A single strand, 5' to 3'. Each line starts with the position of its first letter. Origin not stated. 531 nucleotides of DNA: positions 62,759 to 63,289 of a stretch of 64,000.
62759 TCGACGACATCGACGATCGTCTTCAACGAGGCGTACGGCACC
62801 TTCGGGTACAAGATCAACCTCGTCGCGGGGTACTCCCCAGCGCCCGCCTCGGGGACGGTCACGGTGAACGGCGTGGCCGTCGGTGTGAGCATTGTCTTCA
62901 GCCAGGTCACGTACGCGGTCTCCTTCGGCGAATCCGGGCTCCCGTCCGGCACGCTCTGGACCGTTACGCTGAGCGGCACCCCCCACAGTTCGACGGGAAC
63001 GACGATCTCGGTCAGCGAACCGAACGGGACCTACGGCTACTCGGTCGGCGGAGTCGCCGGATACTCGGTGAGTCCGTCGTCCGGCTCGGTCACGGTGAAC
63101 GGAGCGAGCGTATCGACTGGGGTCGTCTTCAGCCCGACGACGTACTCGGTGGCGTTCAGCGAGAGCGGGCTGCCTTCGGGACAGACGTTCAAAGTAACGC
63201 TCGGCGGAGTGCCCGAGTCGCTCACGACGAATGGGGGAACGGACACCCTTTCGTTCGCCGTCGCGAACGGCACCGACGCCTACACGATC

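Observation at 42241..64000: Surface-proteome island: unrelated heads (thermopsin-like, sedolisin, YVTN propeller) share one unassigned repeat module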

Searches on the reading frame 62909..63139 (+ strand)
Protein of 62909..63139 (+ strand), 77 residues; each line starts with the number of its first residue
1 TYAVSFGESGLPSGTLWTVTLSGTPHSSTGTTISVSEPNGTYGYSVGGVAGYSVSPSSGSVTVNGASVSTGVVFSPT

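Call 9: search_solved_structures(query=A1, max_evalue=10, show_alignments=3)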
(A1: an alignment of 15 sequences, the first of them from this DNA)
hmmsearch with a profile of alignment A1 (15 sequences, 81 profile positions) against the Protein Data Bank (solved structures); distinct sequences matched with E-value up to 10: 10.
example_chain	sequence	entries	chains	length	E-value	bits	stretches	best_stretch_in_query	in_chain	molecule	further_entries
2x5p_A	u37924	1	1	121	0.035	17.4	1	28-72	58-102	FIBRONECTIN BINDING PROTEIN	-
4oq1_A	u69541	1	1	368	0.042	17.2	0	43-72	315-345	Cell wall surface anchor family protein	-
9vo5_B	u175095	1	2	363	0.055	16.8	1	8-76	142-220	SpaA-like prealbumin fold domain-containing protein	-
9vo4_B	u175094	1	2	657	0.1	15.9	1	8-76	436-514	SpaA-like prealbumin fold domain-containing protein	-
3v8b_A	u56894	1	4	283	0.13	15.6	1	20-67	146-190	Putative dehydrogenase, possibly 3-oxoacyl-[acyl-carrier protein] reductase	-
1yhp_A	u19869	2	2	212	0.59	13.5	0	37-71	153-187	Calcium-dependent cell adhesion molecule-1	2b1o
4wi0_B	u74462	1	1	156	0.81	13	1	17-65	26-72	Cellulosomal scaffoldin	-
6w3h_C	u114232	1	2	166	0.88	12.9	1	29-66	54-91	Transferrin receptor protein 1,Transferrin receptor protein 1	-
7yyl_E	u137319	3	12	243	0.95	12.8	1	31-70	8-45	Putative CoA-substrate-specific enzyme activase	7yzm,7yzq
5uyt_A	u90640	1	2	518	2.7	11.4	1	22-55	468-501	Ice-binding protein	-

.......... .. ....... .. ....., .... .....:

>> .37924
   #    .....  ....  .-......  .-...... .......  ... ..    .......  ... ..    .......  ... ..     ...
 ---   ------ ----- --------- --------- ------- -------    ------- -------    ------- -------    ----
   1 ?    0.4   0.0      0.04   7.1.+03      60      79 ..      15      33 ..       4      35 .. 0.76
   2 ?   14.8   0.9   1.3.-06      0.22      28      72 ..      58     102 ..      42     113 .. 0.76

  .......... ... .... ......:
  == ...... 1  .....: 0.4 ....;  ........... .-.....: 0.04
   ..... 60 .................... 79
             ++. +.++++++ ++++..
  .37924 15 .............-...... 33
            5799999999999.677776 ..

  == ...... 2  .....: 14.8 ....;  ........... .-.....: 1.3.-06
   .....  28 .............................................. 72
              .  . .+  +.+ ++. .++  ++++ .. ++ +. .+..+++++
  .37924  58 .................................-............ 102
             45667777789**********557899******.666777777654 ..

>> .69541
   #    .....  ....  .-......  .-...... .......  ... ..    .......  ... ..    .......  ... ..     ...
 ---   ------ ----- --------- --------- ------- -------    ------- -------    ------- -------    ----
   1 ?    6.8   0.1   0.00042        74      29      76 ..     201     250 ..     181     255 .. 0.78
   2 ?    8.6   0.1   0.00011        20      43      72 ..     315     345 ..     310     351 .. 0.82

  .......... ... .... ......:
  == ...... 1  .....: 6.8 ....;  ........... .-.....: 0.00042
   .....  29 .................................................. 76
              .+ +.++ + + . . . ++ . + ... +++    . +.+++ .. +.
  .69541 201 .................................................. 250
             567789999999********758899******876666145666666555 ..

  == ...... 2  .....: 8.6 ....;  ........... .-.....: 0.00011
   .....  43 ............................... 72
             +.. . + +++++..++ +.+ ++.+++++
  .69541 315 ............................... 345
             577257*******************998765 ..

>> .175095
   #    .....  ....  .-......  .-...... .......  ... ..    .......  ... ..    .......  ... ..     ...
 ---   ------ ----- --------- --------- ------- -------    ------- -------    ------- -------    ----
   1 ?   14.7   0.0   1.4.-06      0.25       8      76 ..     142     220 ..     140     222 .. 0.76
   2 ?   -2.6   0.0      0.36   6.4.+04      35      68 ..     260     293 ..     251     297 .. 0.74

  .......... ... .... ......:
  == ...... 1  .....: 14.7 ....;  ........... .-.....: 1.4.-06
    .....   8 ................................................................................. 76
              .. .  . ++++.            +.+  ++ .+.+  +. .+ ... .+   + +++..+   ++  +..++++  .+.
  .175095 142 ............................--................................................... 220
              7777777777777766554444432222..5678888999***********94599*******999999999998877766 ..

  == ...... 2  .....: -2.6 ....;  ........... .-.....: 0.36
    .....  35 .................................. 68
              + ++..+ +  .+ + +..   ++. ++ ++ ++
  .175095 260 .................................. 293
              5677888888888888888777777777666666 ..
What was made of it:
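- On CnaB / SpaA-like prealbumin-fold domain (the module): PDB profile hits were E 0.035-0.1 (call 9)
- Closest known: CnaB-type / SpaA-like prealbumin-fold repeats of Gram-positive surface proteins. Same: G-Y is shared, and the weak profile hits are to FbaB CnaB2 and SpaA-like domains (call 9).
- The weak profile hits are to the same class: FbaB CnaB2 at E 0.035 and SpaA-like domains at E 0.04-0.1 (call 9).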

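Call 10: search_protein_families(library=pfam, alignment_id=A1, max_evalue=10)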
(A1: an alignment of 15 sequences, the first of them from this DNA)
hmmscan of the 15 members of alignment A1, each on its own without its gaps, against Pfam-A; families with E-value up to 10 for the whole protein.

A. member 1, seq(77 aa): 0 families

B. families by the number of members that match (of 15 scanned): 15 families
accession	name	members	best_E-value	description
PF05506.17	PLipase_C_C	1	0.0031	Bacterial phospholipase C, C-terminal domain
PF17802.7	SpaA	1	0.01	Prealbumin-like fold domain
PF22352.2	K319L-like_PKD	1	0.016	K319L-like, PKD domain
PF22111.2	MtrC-MtrF_N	1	0.03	Decaheme cytochrome c component MtrC/MtrF N-terminal domain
PF24419.1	Cupin_NOL9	1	0.062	Polynucleotide 5'-hydroxyl-kinase NOL9, N-terminal domain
PF06483.16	ChiC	1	0.065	Chitinase C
PF25354.1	Ig_NUP210_16th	1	0.11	NUP210-like, Ig-like domain 16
PF19403.5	SpaA_2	1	0.12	Prealbumin-like fold domain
PF22801.2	KH_GLD-3_1st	1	0.12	GLD-3 1st KH domain (aka KH2)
PF17583.7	DUF5484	1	0.17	Family of unknown function (DUF5484)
PF22898.2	NOMO1-like_1st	1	0.19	BOS complex subunit NOMO1-like, first beta sandwich domain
PF19692.4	DUF6193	1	0.23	Family of unknown function (DUF6193)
PF18962.6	Por_Secre_tail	1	0.24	Secretion system C-terminal sorting domain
PF18615.6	SMYLE_N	1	0.28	Short myomegalin-like EB1 binding proteins, N-terminal domain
PF09136.16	Glucodextran_B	1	1.1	Glucodextranase, domain B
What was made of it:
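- On CnaB / SpaA-like prealbumin-fold domain (the module): The best results were SpaA at E 0.01 and SpaA_2 at E 0.12, each in 1 of 15 copies (call 10).
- On PKD domain (the module): Only K319L-like_PKD at E 0.016, in 1 of 15 copies (call 10)
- Closest known: CnaB-type / SpaA-like prealbumin-fold repeats of Gram-positive surface proteins. Different: No Pfam model of this class reaches threshold (call 10).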

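Call 12: find_homologous_proteins(query=A1, max_evalue=0.001)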
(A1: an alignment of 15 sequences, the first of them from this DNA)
Query A1 (15 sequences) (77 aa, profile of the alignment): 9 proteins with E <= 0.001 among 2091 candidates.
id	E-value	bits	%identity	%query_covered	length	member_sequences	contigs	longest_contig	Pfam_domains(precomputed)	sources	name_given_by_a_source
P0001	1.5e-38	148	49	97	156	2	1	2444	-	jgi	jgi:hypothetical protein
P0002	4.1e-26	109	44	77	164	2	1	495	-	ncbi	ncbi:thermopsin precursor, partial [mine drainage metagenome]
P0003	1.1e-25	107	49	96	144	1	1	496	-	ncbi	ncbi:thermopsin precursor, partial [mine drainage metagenome]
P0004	1.9e-18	84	61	97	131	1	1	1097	-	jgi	jgi:beta-lactam-binding protein with PASTA domain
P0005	3.0e-18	83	60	99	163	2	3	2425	-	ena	-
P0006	4.7e-17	80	61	96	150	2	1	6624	-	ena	-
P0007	3.0e-10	58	59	58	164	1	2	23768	-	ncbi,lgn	-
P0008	8.5e-5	40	44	96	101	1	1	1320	-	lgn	-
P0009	1.8e-4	39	37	49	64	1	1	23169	-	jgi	-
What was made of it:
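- Tried and rejected: (1) find_homologous_proteins with the module profile returned only 9 short proteins (call 12).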

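Call 22: search_protein_representatives(alignment_id=A1)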
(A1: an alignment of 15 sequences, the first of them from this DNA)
Query: 15 sequences, 81 profile positions. Proteins with E-value up to 0.001 (for the whole library): 7689; up to 1e-10: 5904; up to 1e-30: 3249. The best 150 are listed.
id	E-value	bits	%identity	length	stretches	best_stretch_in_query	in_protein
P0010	0.0e+00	2846.4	-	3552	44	1-80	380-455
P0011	0.0e+00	1487.2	-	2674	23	1-81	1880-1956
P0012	0.0e+00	1242.3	-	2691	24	2-80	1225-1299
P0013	0.0e+00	1184.9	-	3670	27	2-81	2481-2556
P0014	0.0e+00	1101.6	-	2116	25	2-80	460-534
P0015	0.0e+00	1093.0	-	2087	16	2-80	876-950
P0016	1.7e-280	922.2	-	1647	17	1-80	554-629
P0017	8.9e-267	878.2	-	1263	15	2-79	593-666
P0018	1.2e-259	855.4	-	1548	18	1-80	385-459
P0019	4.7e-258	850.2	-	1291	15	2-80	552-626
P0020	1.2e-255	842.5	-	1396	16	2-79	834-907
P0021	1.8e-246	813.1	-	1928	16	2-80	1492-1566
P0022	6.9e-241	795.2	-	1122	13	1-81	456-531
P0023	2.3e-235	777.5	-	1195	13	2-81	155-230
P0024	1.2e-230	762.4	-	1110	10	1-80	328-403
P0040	1.1e-190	634.4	-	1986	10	2-80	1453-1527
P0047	1.3e-179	598.9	-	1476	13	2-80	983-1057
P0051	7.0e-178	593.3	-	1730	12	2-79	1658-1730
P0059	4.9e-171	571.4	-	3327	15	2-80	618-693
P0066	3.3e-166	555.9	-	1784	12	1-80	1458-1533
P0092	2.3e-152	511.5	-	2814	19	2-78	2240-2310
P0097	2.2e-151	508.4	-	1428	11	2-80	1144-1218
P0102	1.5e-150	505.7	-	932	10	2-79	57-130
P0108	2.0e-149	502.1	-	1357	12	2-80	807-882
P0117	4.9e-147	494.5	-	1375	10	1-77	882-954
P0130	8.0e-143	481.0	-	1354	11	2-80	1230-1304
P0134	2.2e-142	479.6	-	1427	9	2-80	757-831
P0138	1.0e-141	477.4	-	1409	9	1-80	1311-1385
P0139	2.4e-141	476.2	-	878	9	1-80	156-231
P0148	9.1e-140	471.2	-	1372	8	2-70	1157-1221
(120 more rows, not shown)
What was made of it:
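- The family holds 7,689 representative clusters at E<=1e-3 and 3,249 at E<=1e-30, with up to 44 copies in one protein (call 22). The family is very abundant and the arrays are long (call 22).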

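Call 28: search_protein_families(library=pfam, proteins=[P0097, P0108, P0134, P0117, P0138, P0047, P0130], max_evalue=0.001)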
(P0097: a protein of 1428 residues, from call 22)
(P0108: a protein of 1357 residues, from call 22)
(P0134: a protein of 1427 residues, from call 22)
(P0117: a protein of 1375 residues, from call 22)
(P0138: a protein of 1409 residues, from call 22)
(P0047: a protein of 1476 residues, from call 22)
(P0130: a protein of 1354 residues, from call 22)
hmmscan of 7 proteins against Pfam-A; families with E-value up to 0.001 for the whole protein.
P0097 (1428 aa): 0 families

P0108 (1357 aa): 0 families

P0134 (1427 aa): 5 families
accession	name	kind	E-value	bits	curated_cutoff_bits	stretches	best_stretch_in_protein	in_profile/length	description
PF24681.1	Kelch_KLHDC2_KLHL20_DRC7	-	6.4e-29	101.3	50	4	132-303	7-175/221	KLHDC2/KLHL20/DRC7 Kelch-repeats domain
PF13418.12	Kelch_4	-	9.4e-12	45.1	21.6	0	240-276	11-45/49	Galactose oxidase, central domain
PF13415.12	Kelch_3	-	1.5e-09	38.2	22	0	189-230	2-40/48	Galactose oxidase, central domain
PF06742.16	DUF1214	-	5.5e-07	30.5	25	0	598-628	14-44/112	Protein of unknown function (DUF1214)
PF00801.26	PKD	-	0.00021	21.7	23.5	1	442-510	7-75/80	PKD domain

P0117 (1375 aa): 2 families
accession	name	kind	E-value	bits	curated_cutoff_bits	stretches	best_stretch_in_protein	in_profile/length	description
PF04185.19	Phosphoesterase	-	3.9e-60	204.3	23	1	50-440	1-356/356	Phosphoesterase family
PF00041.27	fn3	-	0.00035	21.1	25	0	489-546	2-60/84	Fibronectin type III domain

P0138 (1409 aa): 3 families
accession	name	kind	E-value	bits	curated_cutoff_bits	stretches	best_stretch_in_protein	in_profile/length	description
PF00561.26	Abhydrolase_1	-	7.2e-10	39.4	25.8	1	488-544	50-107/245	alpha/beta hydrolase fold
PF00756.26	Esterase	-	2.6e-08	34.4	22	0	405-538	14-148/251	Putative esterase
PF12146.15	Hydrolase_4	-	6.2e-08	32.7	27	1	489-542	60-113/239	Serine aminopeptidase, S33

P0047 (1476 aa): 1 family
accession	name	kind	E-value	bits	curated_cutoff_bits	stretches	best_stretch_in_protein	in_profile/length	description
PF22898.2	NOMO1-like_1st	-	0.00013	22.5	27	0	1019-1047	45-73/85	BOS complex subunit NOMO1-like, first beta sandwich domain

P0130 (1354 aa): 0 families

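Call 29: search_protein_families(library=pfam, proteins=[P0040, P0059, P0092, P0051], max_evalue=0.001)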
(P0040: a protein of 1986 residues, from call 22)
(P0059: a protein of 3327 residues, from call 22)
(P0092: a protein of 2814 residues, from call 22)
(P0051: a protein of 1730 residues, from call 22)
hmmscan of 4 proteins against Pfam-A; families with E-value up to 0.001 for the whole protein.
P0040 (1986 aa): 3 families
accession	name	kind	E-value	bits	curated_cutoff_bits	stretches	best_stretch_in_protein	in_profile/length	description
PF18911.6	PKD_4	-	4.6e-16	59.1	27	2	148-215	18-84/85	PKD domain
PF15902.12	Sortilin-Vps10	-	6.8e-13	48.6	33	0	981-1106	5-124/446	Sortilin, neurotensin receptor 3,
PF06742.16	DUF1214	-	2.3e-06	28.5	25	0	1531-1565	20-55/112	Protein of unknown function (DUF1214)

P0059 (3327 aa): 9 families
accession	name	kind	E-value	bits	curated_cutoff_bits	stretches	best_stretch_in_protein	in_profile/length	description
PF22352.2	K319L-like_PKD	-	1e-18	67.5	27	2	2749-2823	11-84/84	K319L-like, PKD domain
PF19077.6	Big_13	-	1e-11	45.6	27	0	2791-2823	66-100/102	Bacterial Ig-like domain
PF10282.15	Lactonase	-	7.3e-10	39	21.7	1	148-228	235-320/344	Lactonase, 7-bladed beta-propeller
PF05345.18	He_PIG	-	2.2e-06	28.4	24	1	2740-2824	7-96/96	Putative Ig domain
PF20164.4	GspA_SrpA_N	-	9.9e-06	26.4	27.4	0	2795-2824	83-112/117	GspA/SrpA SigLec-like domain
PF18911.6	PKD_4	-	5.6e-05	23.6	27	0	2836-2911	11-85/85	PKD domain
PF15418.12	DUF4625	-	6e-05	23.8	27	0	2793-2821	100-128/131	Domain of unknown function (DUF4625)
PF22058.2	X25_BaPul_like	-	0.00012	22.5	27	0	881-897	36-52/87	Pullulanase X25 domain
PF23722.1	Beta-sand_DEX1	-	0.00032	21.7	27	0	2797-2824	72-99/99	DEX1 beta-sandwich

P0092 (2814 aa): 0 families

P0051 (1730 aa): 2 families
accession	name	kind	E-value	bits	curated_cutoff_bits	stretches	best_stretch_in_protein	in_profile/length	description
PF23664.1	Ig_Pom152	-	8.2e-07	29.7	27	0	1351-1382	52-83/106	Nucleoporin pom152-like, immunoglobulin-like domain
PF05048.19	NosD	-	1.5e-05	24.9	23.6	0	479-597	59-157/212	Periplasmic copper-binding protein (NosD)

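Call 30: predict_structure(alignment_id=A1)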
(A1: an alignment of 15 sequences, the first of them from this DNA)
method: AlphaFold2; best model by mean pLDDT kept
length: 77 residues; sequences in the alignment: 15
mean_pLDDT: 98.1   pTM: 0.85
mean pLDDT of the five models: 98.1, 98.0, 97.9, 97.8, 97.5
residues with pLDDT >= 90: 77; 70-90: 0; 50-70: 0; < 50: 0
segments of 3 or more residues with pLDDT < 50: none
pLDDT, mean of each block of 10 residues (from residue 1): 98 98 98 98 98 98 98 98
secondary structure, 60 per line:
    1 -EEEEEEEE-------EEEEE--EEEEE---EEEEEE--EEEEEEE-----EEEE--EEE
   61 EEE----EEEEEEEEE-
elements in order: E2-9 E17-21 E24-28 E32-37 E40-46 E52-55 E58-63 E68-76
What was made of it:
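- On CnaB / SpaA-like prealbumin-fold domain (the module): AF2 pLDDT 98.1 (call 30).
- For a single module AlphaFold2 gives pLDDT 98.1 and pTM 0.85, with 8 strands (call 30).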

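Call 32: fold_search(model_id=the predicted structure, library=pdb)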
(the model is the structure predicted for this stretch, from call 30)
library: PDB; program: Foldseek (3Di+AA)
matches with E <= 10: 295; with E <= 0.001: 0
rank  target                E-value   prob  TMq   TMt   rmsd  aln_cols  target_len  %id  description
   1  4oq1                  3.8e-02  1.00  0.59  0.17   6.1       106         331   16  Structure of the Streptococcal ancillary pilin (released 2014-04-23)
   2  4jdz_A                4.5e-02  1.00  0.72  0.15   4.8       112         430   16  Structures of SdrD from Staphylococcus aureus reveal the molecular mechanism of how the cell surface receptors recogni (released 2013-06-19)
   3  2xhn_A                4.5e-02  1.00  0.63  0.13   3.7        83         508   23  Rhamnogalacturonan lyase from Aspergillus aculeatus K150A active site mutant (released 2010-09-29)
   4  1nkg                  5.9e-02  1.00  0.63  0.13   3.7        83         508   23  Rhamnogalacturonan lyase from Aspergillus aculeatus (released 2004-05-25)
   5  2xic_B                6.3e-02  0.97  0.54  0.12   8.9       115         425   14  Pilus-presented adhesin, Spy0125 (Cpa), P212121 form (ESRF data) (released 2010-08-04)
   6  6vjb                  6.6e-02  0.95  0.52  0.04   6.2        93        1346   14  Crystal structure of a catalytically inactive CXC Chemokine-degrading protease SpyCEP from Streptococcus pyogenes (released 2020-04-15)
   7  2xic_A                7.4e-02  0.97  0.54  0.13   8.9       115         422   14  Pilus-presented adhesin, Spy0125 (Cpa), P212121 form (ESRF data) (released 2010-08-04)
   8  3njx                  7.9e-02  1.00  0.63  0.13   3.7        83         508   22  Rhamnogalacturonan Lyase from Aspergillus aculeatus mutant H210A (released 2010-10-06)
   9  10ps                  8.3e-02  1.00  0.68  0.11   5.4       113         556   18  Crystal structure of SdrD A2-A3-B1-B2 domains from Staphylococcus aureus JH1 (released 2026-02-11)
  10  3is0                  1.1e-01  0.99  0.61  0.15   3.7        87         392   16  Crystal structure of functional region of UafA from Staphylococcus saprophyticus in the presence of cholesterol (released 2010-09-08)
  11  4bug_A                1.2e-01  0.97  0.58  0.14   5.8       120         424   12  Pilus-presented adhesin, Spy0125 (Cpa), Cys426Ala mutant (released 2013-10-09)
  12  2nsm                  1.3e-01  0.97  0.56  0.14   3.7        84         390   19  Crystal structure of the human carboxypeptidase N (Kininase I) catalytic domain (released 2007-04-24)
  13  6fwv_B                1.4e-01  0.99  0.67  0.13   3.5        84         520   15  The Bacillus anthracis TIE protein (released 2018-08-08)
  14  6hif_Y                1.4e-01  0.99  0.64  0.59   3.2        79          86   16  Kuenenia stuttgartiensis hydrazine dehydrogenase complex (released 2019-04-17)
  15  4bug_B                1.4e-01  0.96  0.58  0.14   5.8       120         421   12  Pilus-presented adhesin, Spy0125 (Cpa), Cys426Ala mutant (released 2013-10-09)
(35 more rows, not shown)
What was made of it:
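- On CnaB / SpaA-like prealbumin-fold domain (the module): Single-module Foldseek gave its top hits in this class with TM 0.59-0.72 but E>=0.04 (call 32).
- Closest known: Carboxypeptidase regulatory-like / PEGA / transthyretin-like domains. Same: The size and fold are the same, with Foldseek TM 0.56-0.65 to the carboxypeptidase D/N transthyretin-like domains (call 32).
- For the single module the best Foldseek matches are CnaB/SpaA pilin domains, SdrD B-repeats and carboxypeptidase D/N transthyretin-like domains, with TM 0.59-0.72 (call 32). The structural neighbours include domains with a binding or regulatory role, such as the rhamnogalacturonan lyase middle domain and carboxypeptidase regulatory domains (call 32).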

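Call 45: list_cluster_members(proteins=[P0015, P0066, P0148, P0010, P0097, P0108, P0134, P0117, P0138, P0014])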
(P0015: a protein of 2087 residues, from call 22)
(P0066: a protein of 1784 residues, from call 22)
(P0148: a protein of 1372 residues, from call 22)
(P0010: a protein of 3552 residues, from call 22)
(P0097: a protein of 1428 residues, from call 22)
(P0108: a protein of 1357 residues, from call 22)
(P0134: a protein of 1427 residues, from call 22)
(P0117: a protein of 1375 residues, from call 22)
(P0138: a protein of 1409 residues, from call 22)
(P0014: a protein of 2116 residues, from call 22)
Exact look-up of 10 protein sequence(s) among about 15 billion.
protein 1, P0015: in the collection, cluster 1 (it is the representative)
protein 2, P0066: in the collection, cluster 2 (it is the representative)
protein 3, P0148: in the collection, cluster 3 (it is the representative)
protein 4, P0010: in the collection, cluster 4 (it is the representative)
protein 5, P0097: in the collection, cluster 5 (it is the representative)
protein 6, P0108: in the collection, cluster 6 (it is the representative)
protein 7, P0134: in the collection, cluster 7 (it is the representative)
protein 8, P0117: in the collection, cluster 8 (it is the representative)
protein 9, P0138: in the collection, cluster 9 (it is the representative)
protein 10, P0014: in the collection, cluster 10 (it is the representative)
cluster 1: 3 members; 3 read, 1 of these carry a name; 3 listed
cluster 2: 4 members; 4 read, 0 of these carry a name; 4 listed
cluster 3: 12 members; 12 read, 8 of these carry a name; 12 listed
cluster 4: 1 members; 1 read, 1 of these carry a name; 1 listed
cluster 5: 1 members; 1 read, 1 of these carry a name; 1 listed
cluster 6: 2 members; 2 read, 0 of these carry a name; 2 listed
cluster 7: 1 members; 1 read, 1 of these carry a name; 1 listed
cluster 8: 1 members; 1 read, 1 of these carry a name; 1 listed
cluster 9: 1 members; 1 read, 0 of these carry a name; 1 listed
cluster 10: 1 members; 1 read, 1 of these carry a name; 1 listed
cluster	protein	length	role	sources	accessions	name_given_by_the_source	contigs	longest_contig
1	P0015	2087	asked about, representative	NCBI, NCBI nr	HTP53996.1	MAG TPA: protease pro-enzyme activation domain-containing protein [Thermoplasmata ... | protease pro-enzyme activation domain-containing protein [Thermoplasmata archaeon]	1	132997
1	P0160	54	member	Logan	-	-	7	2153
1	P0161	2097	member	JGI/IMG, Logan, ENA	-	-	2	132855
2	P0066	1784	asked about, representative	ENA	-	-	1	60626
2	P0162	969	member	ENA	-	-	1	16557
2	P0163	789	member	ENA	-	-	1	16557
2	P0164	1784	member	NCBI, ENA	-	-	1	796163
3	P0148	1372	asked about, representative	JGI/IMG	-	YVTN family beta-propeller protein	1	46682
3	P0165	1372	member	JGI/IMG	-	YVTN family beta-propeller protein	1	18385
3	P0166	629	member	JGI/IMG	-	hypothetical protein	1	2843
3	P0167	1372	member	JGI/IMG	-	YVTN family beta-propeller protein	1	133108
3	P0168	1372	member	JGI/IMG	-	YVTN family beta-propeller protein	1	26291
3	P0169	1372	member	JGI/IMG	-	YVTN family beta-propeller protein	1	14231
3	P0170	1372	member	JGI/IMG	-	YVTN family beta-propeller protein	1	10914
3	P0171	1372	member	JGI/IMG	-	YVTN family beta-propeller protein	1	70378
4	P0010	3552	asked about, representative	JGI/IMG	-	hypothetical protein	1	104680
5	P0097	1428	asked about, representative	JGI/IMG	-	hypothetical protein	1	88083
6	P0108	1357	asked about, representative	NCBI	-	-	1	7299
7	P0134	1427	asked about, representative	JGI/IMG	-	hypothetical protein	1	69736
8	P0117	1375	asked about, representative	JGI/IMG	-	phospholipase C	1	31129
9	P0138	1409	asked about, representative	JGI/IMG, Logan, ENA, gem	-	-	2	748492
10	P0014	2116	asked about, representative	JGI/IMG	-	hypothetical protein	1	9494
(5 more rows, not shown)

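Call 65: search_protein_families(library=pfam, proteins=[P0102, P0139], max_evalue=0.01)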
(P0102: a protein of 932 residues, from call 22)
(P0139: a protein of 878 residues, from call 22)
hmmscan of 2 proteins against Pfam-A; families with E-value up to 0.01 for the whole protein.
P0102 (932 aa): 0 families

P0139 (878 aa): 2 families
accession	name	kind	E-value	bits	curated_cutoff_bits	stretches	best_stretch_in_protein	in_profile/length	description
PF23157.1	DUF7055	-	9.5e-08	32.1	27.6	0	712-732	26-46/66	Domain of unknown function (DUF7055)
PF22898.2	NOMO1-like_1st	-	0.00068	20.1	27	0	774-812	36-74/85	BOS complex subunit NOMO1-like, first beta sandwich domain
